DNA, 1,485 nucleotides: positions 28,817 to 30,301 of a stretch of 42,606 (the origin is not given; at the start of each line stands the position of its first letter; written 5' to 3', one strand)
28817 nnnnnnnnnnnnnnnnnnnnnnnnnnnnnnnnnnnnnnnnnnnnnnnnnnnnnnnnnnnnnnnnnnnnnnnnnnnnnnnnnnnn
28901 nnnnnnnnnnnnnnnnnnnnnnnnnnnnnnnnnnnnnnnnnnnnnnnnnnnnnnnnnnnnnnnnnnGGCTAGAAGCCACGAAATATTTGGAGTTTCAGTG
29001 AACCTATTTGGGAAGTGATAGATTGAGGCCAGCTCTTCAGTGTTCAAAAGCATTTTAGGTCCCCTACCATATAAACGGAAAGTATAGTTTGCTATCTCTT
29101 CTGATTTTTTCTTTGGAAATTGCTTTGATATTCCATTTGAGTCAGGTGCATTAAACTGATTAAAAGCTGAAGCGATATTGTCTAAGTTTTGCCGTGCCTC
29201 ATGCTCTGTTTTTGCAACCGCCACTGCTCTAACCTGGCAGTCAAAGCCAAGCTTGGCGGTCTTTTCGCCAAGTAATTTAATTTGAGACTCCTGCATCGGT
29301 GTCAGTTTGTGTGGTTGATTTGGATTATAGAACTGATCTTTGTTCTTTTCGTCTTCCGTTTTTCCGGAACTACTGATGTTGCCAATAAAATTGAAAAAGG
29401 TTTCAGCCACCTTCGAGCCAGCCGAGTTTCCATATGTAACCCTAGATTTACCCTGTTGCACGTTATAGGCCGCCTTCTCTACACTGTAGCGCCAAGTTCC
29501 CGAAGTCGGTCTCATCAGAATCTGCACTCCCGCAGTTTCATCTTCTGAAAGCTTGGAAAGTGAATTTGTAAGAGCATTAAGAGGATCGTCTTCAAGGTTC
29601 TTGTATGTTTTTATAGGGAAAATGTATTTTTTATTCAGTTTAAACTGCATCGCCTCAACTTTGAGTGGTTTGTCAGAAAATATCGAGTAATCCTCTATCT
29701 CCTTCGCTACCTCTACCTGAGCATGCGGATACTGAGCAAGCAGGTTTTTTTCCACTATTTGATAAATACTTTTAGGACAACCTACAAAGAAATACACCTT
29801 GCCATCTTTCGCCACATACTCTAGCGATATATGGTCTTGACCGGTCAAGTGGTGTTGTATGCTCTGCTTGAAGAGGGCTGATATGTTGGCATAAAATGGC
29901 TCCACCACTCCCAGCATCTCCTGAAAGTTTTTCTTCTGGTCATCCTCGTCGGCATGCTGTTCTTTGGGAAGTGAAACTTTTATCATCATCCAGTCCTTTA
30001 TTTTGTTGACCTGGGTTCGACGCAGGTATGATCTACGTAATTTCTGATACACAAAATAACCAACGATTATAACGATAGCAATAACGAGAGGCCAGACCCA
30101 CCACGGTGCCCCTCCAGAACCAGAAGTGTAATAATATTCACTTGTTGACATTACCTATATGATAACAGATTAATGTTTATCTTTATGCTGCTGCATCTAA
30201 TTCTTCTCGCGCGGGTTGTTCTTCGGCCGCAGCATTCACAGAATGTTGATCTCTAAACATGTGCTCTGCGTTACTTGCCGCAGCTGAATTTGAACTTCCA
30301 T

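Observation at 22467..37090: Duplicated stand-alone VirD4/TraD-like ATPase module with HTH and giant disordered partners, and no other T4SS parts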

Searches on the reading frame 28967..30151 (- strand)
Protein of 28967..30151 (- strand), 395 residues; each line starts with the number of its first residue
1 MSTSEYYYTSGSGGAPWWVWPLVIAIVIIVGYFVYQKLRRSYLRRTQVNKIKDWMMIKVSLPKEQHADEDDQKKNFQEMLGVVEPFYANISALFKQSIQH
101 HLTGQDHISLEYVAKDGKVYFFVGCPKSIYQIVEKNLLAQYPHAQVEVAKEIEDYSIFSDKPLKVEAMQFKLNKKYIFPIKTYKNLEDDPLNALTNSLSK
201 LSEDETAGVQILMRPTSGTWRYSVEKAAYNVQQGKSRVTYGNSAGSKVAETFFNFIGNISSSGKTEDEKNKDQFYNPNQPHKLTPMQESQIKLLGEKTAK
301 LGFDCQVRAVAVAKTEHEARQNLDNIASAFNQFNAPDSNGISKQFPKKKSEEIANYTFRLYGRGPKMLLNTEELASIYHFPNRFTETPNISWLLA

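Call 61: search_protein_representatives(alignment_id=A3)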
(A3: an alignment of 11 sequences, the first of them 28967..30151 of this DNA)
Query: 11 sequences, 387 profile positions. Proteins with E-value up to 0.001 (for the whole library): 4252; up to 1e-10: 2573; up to 1e-30: 896. The best 150 are listed.
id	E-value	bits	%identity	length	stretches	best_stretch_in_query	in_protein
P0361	1.8e-133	461.6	-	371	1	14-387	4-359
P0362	2.4e-123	428.3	-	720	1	14-387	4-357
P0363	2.3e-121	421.7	-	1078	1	40-387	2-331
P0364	5.7e-114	397.4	-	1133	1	16-386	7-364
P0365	3.4e-106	371.8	-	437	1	15-387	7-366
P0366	1.9e-100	352.9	-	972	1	15-387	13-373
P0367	6.6e-98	344.5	-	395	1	19-387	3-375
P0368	1.6e-97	343.2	-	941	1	14-387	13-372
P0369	4.0e-97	341.9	-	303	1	7-296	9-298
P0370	4.1e-96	338.6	-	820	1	16-387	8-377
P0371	1.6e-95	336.7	-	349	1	35-387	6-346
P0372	9.9e-94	330.8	-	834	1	9-387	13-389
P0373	8.4e-93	327.7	-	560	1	15-386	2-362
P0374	1.8e-92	326.6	-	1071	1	33-387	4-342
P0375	2.0e-92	326.5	-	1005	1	15-387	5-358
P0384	8.0e-86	304.8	-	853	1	16-387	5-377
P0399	2.2e-77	277.0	-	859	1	20-387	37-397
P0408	1.1e-72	261.5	-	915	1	17-387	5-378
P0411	2.6e-71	257.0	-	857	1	17-387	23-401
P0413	8.2e-71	255.3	-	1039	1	17-387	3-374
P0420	3.2e-69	250.1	-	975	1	36-387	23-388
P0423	4.1e-69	249.7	-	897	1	13-387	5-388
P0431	5.1e-67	242.8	-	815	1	15-386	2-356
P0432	7.2e-67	242.4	-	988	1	25-387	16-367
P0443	7.1e-64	232.5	-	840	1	12-387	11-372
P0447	9.7e-64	232.1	-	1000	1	32-387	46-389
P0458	3.3e-62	227.0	-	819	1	14-386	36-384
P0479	1.9e-58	214.7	-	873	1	15-386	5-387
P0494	1.9e-57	211.3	-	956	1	25-383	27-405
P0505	1.9e-56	208.0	-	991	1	15-385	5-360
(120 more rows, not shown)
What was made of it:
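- On DUF8128 (Pfam PF26449) N-domain family: My N-domain profile finds 4,252 representative clusters, always at the N-terminus (call 61).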

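Call 64: predict_structure(alignment_id=A4)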
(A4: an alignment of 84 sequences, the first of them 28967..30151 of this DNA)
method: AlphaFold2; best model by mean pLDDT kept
length: 395 residues; sequences in the alignment: 84
mean_pLDDT: 86.1   pTM: 0.83
mean pLDDT of the five models: 86.1, 86.0, 84.6, 84.3, 83.1
residues with pLDDT >= 90: 209; 70-90: 126; 50-70: 58; < 50: 2
segments of 3 or more residues with pLDDT < 50: none
pLDDT, mean of each block of 10 residues (from residue 1): 52 81 97 94 88 93 74 82 87 78 84 94 94 91 92 90 96 93 93 91 94 89 88 66 64 72 65 57 82 92 96 97 97 92 96 95 93 95 87 79
secondary structure, 60 per line:
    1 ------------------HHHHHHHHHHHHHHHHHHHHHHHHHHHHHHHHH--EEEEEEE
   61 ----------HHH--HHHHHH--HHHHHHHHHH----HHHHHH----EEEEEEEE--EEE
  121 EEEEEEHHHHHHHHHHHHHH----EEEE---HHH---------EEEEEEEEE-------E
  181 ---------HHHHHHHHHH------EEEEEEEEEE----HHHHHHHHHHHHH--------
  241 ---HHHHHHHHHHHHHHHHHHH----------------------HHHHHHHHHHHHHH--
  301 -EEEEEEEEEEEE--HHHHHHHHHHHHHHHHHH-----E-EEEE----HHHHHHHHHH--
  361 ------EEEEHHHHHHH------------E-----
elements in order: H19-51 E54-60 H76-81 H84-93 H98-103 E108-115 E118-126 H127-140 E145-148 E164-172 H190-199 E206-215 H220-232 H244-262 H285-298 E302-313 H316-333 E341-344 H349-358 E367-370 H371-377

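Call 66: fold_search(model_id=the predicted structure, library=pdb)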
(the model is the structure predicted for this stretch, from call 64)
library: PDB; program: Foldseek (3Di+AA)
matches with E <= 10: 711; with E <= 0.001: 14
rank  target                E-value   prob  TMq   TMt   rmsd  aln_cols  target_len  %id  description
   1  7o42_A                1.2e-07  1.00  0.43  0.20   7.7       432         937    8  TrwK/VirB4unbound trimer of dimers complex (with Hcp1) from the R388 type IV secretion system determined by cryo-EM. (released 2022-06-22)
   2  7o43_A                1.4e-07  1.00  0.40  0.22   8.4       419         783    8  TrwK/VirB4unbound dimer complex from R388 type IV secretion system determined by cryo-EM. (released 2022-06-22)
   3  7o42_E                4.2e-07  1.00  0.43  0.20   7.6       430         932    9  TrwK/VirB4unbound trimer of dimers complex (with Hcp1) from the R388 type IV secretion system determined by cryo-EM. (released 2022-06-22)
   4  8rtb_A                6.0e-07  1.00  0.38  0.22   9.7       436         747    9  Extended inner membrane complex (IMC) protomer structure (TrwM/VirB3-TrwK/VirB4-TrwI/VirB6-TrwG/VirB8-TrwE/VirB10) fro (released 2024-06-19)
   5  8rtd_O                6.0e-07  1.00  0.38  0.21   9.7       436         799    9  Stalk-Arches-IMC structure from the fully-assembled R388 type IV secretion system determined by cryo-EM. (released 2024-06-19)
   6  8rtd_T                6.0e-07  1.00  0.38  0.21   9.7       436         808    9  Stalk-Arches-IMC structure from the fully-assembled R388 type IV secretion system determined by cryo-EM. (released 2024-06-19)
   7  7o41_B                8.1e-07  1.00  0.42  0.26   7.4       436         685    7  Hexameric composite model of the Inner Membrane Complex (IMC) with the Arches from the fully-assembled R388 type IV se (released 2022-06-22)
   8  8rtd_g                1.0e-06  1.00  0.39  0.22   8.6       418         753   10  Stalk-Arches-IMC structure from the fully-assembled R388 type IV secretion system determined by cryo-EM. (released 2024-06-19)
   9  7o43_B                1.4e-06  1.00  0.42  0.23   8.7       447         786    8  TrwK/VirB4unbound dimer complex from R388 type IV secretion system determined by cryo-EM. (released 2022-06-22)
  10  8rtb_B                2.3e-06  1.00  0.39  0.25   8.7       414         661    8  Extended inner membrane complex (IMC) protomer structure (TrwM/VirB3-TrwK/VirB4-TrwI/VirB6-TrwG/VirB8-TrwE/VirB10) fro (released 2024-06-19)
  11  8rtd_V                2.8e-06  1.00  0.40  0.24   8.7       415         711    9  Stalk-Arches-IMC structure from the fully-assembled R388 type IV secretion system determined by cryo-EM. (released 2024-06-19)
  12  8rtd_h                2.9e-06  1.00  0.40  0.36   8.2       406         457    9  Stalk-Arches-IMC structure from the fully-assembled R388 type IV secretion system determined by cryo-EM. (released 2024-06-19)
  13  8rtd_P                3.9e-06  1.00  0.40  0.23   8.7       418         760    9  Stalk-Arches-IMC structure from the fully-assembled R388 type IV secretion system determined by cryo-EM. (released 2024-06-19)
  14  7o41_A                3.5e-05  1.00  0.40  0.23   8.1       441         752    8  Hexameric composite model of the Inner Membrane Complex (IMC) with the Arches from the fully-assembled R388 type IV se (released 2022-06-22)
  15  4pzf_D                1.1e-02  0.63  0.23  0.20  10.4       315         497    8  Berberine bridge enzyme G164A variant, a reticuline dehydrogenase (released 2014-04-23)
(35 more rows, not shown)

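Call 71: list_cluster_members(proteins=[P0420, P0432, P0447, P0494, P0408, P0413, P0399, P0411, P0443, P0458])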
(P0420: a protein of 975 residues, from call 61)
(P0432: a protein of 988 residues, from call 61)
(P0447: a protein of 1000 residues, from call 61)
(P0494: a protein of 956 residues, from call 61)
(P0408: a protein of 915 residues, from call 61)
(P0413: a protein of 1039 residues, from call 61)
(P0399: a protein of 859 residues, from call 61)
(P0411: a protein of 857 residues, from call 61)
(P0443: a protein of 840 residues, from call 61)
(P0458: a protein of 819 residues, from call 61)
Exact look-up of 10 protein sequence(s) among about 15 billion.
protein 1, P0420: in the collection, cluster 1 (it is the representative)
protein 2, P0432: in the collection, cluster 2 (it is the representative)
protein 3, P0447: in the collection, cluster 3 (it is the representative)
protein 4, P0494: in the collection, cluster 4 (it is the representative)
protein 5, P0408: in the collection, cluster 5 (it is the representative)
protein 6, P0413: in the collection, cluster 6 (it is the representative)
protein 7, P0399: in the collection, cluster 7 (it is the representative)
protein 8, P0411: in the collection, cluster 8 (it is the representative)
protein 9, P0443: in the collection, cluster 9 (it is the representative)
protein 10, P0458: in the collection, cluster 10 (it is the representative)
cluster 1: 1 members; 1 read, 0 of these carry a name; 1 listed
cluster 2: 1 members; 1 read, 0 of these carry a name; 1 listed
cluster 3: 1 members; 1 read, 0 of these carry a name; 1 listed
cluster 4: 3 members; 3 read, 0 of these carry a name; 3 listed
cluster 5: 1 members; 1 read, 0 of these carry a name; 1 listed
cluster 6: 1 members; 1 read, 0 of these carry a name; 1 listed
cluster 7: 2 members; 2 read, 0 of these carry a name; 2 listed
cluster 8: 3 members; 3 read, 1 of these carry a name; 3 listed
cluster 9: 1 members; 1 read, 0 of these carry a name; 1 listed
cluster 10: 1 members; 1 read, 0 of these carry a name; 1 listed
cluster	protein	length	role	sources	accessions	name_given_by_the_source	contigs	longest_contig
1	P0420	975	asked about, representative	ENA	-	-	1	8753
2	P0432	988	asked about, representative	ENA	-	-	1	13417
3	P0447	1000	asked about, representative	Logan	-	-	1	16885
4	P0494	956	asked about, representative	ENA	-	-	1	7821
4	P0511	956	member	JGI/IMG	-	-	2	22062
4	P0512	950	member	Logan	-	-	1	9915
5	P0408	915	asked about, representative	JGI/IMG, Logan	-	-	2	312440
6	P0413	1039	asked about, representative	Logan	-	-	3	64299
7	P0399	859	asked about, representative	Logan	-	-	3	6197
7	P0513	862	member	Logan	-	-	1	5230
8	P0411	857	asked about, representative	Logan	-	-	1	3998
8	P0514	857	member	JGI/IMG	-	hypothetical protein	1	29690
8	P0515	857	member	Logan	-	-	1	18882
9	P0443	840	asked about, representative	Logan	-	-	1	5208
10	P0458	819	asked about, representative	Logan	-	-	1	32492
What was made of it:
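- Tried and rejected: None were returned (call 71).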

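Call 72: find_encoding_contigs(protein=P0408, flank=10000, max_places=1)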
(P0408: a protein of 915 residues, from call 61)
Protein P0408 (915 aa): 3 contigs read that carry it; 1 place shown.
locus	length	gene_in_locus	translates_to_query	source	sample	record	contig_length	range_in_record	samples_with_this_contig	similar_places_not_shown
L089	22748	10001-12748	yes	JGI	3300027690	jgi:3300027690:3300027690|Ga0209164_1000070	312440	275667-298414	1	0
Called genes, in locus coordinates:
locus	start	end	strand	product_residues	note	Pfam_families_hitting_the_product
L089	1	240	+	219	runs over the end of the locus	PF13483:Lactamase_B_3, PF12706:Lactamase_B_2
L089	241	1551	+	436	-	PF00772:DnaB, PF03796:DnaB_C, PF06745:ATPase (weak), PF13481:AAA_25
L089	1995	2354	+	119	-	-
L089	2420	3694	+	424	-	PF00675:Peptidase_M16, PF05193:Peptidase_M16_C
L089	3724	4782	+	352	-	PF01790:LGT, PF01258:zf-dskA_traR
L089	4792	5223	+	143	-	PF01252:Peptidase_A8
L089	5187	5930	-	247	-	PF01255:Prenyltransf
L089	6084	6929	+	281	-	PF00849:PseudoU_synth_2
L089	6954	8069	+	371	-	-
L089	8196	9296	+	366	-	PF19077:Big_13 (faint)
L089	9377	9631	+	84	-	-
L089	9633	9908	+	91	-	PF09962:DUF2196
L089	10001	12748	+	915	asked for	PF26449:DUF8128, PF01935:DUF87 (weak), PF10412:TrwB_AAD_bind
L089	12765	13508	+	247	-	-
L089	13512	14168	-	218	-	PF13424:TPR_12 (weak), PF13428:TPR_14 (faint), PF13432:TPR_16 (faint), PF14559:TPR_19 (weak), PF13431:TPR_17 (faint), PF00515:TPR_1 (weak), PF07719:TPR_2, PF13181:TPR_8 (weak)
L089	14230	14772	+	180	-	PF20772:TACO1_YebC_N, PF01709:Transcrip_reg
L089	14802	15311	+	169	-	PF02075:RuvC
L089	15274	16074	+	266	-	PF18900:DUF5656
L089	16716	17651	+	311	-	PF02899:Phage_int_SAM_1, PF13495:Phage_int_SAM_4 (faint), PF00589:Phage_integrase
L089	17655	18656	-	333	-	PF01370:Epimerase, PF04321:RmlD_sub_bind, PF16363:GDP_Man_Dehyd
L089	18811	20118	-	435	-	PF00860:Xan_ur_permease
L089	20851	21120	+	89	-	-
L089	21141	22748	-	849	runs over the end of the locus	PF00521:DNA_topoisoIV, PF03989:DNA_gyraseA_C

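Call 73: find_encoding_contigs(protein=P0413, flank=10000, max_places=1)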
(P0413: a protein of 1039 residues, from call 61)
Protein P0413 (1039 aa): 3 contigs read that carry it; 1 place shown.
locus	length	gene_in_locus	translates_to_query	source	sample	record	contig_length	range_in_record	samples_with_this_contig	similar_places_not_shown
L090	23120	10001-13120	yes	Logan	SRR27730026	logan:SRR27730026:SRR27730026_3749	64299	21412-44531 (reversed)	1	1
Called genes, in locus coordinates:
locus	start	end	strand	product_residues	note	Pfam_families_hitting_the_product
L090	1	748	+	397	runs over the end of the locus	PF00089:Trypsin, PF13365:Trypsin_2, PF00595:PDZ (weak), PF13180:PDZ_2, PF17820:PDZ_6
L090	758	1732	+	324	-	PF03462:PCRF, PF00472:RF-1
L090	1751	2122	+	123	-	-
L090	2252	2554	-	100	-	PF01197:Ribosomal_L31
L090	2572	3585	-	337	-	PF00892:EamA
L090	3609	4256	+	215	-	PF13483:Lactamase_B_3, PF12706:Lactamase_B_2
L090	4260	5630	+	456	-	PF00772:DnaB, PF03796:DnaB_C, PF13481:AAA_25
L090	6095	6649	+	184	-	PF08207:EFP_N, PF01132:EFP, PF09285:Elong-fact-P_C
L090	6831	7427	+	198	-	-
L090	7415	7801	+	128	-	PF01258:zf-dskA_traR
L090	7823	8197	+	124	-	PF00072:Response_reg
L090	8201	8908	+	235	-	PF00849:PseudoU_synth_2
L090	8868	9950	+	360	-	PF13399:LytR_C (weak)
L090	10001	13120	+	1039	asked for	PF26449:DUF8128, PF01935:DUF87, PF10412:TrwB_AAD_bind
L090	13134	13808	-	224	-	PF07719:TPR_2 (faint), PF00515:TPR_1 (weak)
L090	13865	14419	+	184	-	PF20772:TACO1_YebC_N, PF01709:Transcrip_reg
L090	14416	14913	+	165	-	PF02075:RuvC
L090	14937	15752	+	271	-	-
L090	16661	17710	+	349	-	PF02899:Phage_int_SAM_1 (weak), PF00589:Phage_integrase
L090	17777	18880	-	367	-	-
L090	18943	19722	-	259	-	PF01351:RNase_HII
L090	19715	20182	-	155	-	PF08534:Redoxin, PF00578:AhpC-TSA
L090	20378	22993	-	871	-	PF00521:DNA_topoisoIV, PF03989:DNA_gyraseA_C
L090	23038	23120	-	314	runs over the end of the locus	PF01368:DHH, PF02833:DHHA2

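Call 86: find_encoding_contigs(protein=P0447, flank=6000, max_places=1)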
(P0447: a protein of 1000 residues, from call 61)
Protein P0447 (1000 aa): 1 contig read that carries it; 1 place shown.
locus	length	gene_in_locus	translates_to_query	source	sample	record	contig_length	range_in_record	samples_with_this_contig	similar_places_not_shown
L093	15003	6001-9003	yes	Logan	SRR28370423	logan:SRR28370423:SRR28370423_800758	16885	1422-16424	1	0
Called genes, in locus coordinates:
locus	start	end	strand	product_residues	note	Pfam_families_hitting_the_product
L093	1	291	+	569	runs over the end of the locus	?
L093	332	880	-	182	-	PF02677:QueH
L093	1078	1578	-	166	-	PF05685:Uma2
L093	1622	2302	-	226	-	PF24367:DUF7523 (weak)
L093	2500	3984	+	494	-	-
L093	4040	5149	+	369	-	PF00149:Metallophos, PF12850:Metallophos_2 (weak)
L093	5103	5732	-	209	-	-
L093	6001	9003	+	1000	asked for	PF26449:DUF8128, PF02534:T4SS-DNA_transf (faint), PF10412:TrwB_AAD_bind (faint)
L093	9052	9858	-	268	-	-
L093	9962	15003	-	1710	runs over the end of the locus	PF19590:TrbL_3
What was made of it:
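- The exception is L093, which lies next to a 1710-aa TrbL_3/VirB6-like protein (call 86).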

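Call 87: find_encoding_contigs(protein=P0511, flank=6000, max_places=1)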
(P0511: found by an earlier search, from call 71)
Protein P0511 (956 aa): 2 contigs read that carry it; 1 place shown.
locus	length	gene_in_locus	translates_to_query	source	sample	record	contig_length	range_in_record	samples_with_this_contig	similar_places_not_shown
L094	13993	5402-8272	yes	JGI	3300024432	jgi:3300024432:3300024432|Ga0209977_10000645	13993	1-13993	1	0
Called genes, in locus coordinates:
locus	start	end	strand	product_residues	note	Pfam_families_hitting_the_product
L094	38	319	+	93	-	PF02575:YbaB_DNA_bd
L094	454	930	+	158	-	PF02132:RecR_ZnF (weak), PF01751:Toprim, PF13662:Toprim_4, PF21175:RecR_C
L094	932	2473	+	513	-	PF00133:tRNA-synt_1 (faint), PF01406:tRNA-synt_1e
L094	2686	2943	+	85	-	PF01541:GIY-YIG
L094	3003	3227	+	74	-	PF05154:TM2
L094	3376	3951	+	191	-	-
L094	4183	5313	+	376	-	PF04545:Sigma70_r4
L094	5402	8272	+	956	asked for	PF26449:DUF8128, PF10412:TrwB_AAD_bind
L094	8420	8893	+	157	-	-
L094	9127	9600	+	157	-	-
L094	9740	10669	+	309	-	PF01551:Peptidase_M23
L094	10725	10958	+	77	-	-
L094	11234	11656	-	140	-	PF24963:DUF7768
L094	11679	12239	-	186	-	PF09997:DUF2238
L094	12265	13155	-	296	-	PF08478:POTRA_1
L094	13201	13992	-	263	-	?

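Call 88: find_encoding_contigs(protein=P0432, flank=6000, max_places=1)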
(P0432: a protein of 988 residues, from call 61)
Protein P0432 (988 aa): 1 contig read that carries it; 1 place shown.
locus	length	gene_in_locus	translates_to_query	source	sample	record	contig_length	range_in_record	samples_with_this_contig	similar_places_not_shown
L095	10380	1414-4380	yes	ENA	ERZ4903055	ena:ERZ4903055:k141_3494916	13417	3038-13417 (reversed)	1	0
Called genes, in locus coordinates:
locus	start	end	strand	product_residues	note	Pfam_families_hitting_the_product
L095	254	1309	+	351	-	PF04545:Sigma70_r4, PF05066:HARE-HTH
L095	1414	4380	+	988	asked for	PF26449:DUF8128, PF01935:DUF87 (weak), PF10412:TrwB_AAD_bind (weak), PF12696:TraG-D_C (faint), PF00575:S1 (weak)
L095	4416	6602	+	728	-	PF13196:DUF4012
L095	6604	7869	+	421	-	PF00275:EPSP_synthase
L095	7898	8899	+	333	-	PF00022:Actin (faint), PF06723:MreB_Mbl, PF00012:HSP70, PF14450:FtsA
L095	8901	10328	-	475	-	PF01551:Peptidase_M23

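Call 89: find_encoding_contigs(protein=P0384, flank=6000, max_places=1)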
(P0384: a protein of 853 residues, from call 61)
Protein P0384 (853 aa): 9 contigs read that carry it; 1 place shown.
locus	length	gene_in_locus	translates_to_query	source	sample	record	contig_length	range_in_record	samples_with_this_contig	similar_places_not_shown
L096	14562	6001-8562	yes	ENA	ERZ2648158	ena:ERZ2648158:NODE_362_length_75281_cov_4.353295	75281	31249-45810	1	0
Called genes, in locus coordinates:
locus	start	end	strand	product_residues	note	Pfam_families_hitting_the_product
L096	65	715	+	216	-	PF13483:Lactamase_B_3, PF12706:Lactamase_B_2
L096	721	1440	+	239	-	PF00772:DnaB, PF03796:DnaB_C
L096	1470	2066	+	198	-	PF03796:DnaB_C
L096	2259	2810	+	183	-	PF08207:EFP_N, PF01132:EFP, PF09285:Elong-fact-P_C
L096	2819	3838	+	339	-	PF01258:zf-dskA_traR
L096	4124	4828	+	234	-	PF00849:PseudoU_synth_2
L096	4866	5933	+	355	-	PF13399:LytR_C (weak)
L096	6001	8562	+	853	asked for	PF26449:DUF8128, PF01935:DUF87, PF10412:TrwB_AAD_bind (faint)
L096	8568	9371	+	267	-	-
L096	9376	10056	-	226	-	PF14559:TPR_19 (weak)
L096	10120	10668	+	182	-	PF20772:TACO1_YebC_N, PF01709:Transcrip_reg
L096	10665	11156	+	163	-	PF02075:RuvC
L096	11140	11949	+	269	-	-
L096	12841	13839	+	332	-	PF02899:Phage_int_SAM_1 (weak), PF00589:Phage_integrase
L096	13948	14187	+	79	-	-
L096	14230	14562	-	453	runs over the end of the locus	PF01134:GIDA (faint), PF01266:DAO (faint), PF03486:HI0933_like (faint), PF07992:Pyr_redox_2 (faint), PF13738:Pyr_redox_3 (faint), PF21688:FAD-depend_C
